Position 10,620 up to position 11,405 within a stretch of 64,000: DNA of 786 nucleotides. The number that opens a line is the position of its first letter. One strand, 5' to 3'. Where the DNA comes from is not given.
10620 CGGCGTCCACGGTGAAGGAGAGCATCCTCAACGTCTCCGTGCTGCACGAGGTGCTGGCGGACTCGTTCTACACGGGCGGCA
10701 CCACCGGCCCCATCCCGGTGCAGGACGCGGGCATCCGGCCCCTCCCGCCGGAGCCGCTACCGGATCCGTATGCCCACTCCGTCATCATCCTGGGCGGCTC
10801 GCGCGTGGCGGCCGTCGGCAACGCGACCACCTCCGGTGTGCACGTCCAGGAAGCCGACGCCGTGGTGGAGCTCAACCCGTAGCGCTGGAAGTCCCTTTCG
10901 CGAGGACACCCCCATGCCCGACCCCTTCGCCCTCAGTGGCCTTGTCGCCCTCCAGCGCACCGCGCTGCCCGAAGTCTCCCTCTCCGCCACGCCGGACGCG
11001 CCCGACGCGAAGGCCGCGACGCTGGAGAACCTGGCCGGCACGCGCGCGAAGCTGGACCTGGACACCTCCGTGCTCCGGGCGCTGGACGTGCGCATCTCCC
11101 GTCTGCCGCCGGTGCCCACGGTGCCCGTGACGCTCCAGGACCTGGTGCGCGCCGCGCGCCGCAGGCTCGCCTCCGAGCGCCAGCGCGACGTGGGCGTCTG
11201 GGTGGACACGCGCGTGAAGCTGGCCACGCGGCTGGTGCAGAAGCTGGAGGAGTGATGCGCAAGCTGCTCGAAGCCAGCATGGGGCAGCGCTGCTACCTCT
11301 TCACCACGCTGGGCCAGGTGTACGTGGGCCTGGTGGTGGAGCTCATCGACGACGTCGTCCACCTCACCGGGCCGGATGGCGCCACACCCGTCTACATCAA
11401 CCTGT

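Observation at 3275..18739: Eleven-gene translationally coupled operon built around a phage baseplate spike with no recognisable sheath/tube partners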

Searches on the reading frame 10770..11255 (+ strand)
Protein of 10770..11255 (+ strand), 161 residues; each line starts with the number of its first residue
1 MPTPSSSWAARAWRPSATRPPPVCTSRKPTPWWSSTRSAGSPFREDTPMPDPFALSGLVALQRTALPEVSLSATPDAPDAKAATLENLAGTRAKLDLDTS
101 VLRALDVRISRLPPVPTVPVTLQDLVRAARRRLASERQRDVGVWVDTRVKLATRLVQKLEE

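Call 4: search_protein_families(library=pfam, proteins=[window:10770-11255:+], max_evalue=0.01)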
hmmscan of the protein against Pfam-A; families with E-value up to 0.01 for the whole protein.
window:10770-11255:+ (161 aa): 0 families

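Call 8: search_protein_families(library=ncbifam, proteins=[window:10770-11255:+], max_evalue=0.01)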
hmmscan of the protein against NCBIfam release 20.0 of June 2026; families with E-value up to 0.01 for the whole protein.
window:10770-11255:+ (161 aa): 0 families

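Call 9: search_protein_families(library=phrogs, proteins=[window:10770-11255:+], max_evalue=0.01)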
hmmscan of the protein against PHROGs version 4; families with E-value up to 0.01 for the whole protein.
window:10770-11255:+ (161 aa): 0 families
